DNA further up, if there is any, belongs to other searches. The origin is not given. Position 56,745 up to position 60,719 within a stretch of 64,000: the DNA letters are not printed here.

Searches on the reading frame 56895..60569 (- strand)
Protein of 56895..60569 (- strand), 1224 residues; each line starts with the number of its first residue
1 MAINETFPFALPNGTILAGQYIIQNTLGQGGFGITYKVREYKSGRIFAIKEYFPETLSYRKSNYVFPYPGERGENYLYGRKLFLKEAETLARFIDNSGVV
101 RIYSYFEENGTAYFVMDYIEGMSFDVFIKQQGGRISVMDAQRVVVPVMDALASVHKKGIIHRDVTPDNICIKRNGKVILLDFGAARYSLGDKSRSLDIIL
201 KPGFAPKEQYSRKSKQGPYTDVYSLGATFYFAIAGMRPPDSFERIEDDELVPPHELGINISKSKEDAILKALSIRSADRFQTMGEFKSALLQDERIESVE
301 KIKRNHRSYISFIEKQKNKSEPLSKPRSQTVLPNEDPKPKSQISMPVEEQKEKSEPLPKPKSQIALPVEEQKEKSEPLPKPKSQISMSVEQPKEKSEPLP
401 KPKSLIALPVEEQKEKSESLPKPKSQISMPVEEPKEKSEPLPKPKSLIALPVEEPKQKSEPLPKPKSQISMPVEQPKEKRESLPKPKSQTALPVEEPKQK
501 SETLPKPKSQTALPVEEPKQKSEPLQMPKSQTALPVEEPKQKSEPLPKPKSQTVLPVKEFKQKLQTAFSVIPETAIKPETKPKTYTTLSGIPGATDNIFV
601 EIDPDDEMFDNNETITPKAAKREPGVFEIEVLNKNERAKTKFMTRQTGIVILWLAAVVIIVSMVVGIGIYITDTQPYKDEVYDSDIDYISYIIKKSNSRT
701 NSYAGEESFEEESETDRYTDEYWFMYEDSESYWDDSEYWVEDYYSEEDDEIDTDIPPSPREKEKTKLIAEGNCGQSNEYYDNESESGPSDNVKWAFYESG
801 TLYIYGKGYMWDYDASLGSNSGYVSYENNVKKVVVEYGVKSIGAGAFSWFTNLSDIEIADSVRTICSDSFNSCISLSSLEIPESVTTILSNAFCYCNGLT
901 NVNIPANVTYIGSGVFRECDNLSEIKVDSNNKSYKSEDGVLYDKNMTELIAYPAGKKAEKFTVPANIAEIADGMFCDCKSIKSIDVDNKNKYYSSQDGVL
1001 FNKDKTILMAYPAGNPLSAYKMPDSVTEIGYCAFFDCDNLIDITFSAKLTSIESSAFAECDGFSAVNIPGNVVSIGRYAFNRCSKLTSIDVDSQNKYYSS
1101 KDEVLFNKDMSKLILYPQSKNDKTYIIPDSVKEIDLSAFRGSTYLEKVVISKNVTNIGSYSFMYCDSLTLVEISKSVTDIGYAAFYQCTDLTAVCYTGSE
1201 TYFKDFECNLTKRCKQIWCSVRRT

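Call 12: search_protein_families(library=pfam, proteins=[window:56895-60569:-], max_evalue=0.01)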
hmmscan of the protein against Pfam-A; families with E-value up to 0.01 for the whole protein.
window:56895-60569:- (1224 aa): 7 families
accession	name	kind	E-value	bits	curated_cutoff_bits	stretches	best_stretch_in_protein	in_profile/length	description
PF13306.12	LRR_5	-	6.6e-66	220.4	27.7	3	826-934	9-115/127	BspA type Leucine rich repeat region (6 copies)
PF00069.31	Pkinase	-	6.4e-29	101.6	31.7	1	22-239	2-197/263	Protein kinase domain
PF07714.23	PK_Tyr_Ser-Thr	-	1.2e-15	58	23.1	1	81-234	46-199/258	Protein tyrosine and serine/threonine kinase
PF14531.12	Kinase-like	-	5.2e-06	26.4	25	1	147-230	152-242/289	Kinase-like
PF03109.22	ABC1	-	2.9e-05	23.8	22.9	1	109-187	140-216/244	ABC1 atypical kinase-like domain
PF13855.12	LRR_8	-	4.6e-05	23.5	27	0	863-907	14-59/61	Leucine rich repeat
PF01636.29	APH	-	0.00039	20.7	23.2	1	155-187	166-199/239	Phosphotransferase enzyme family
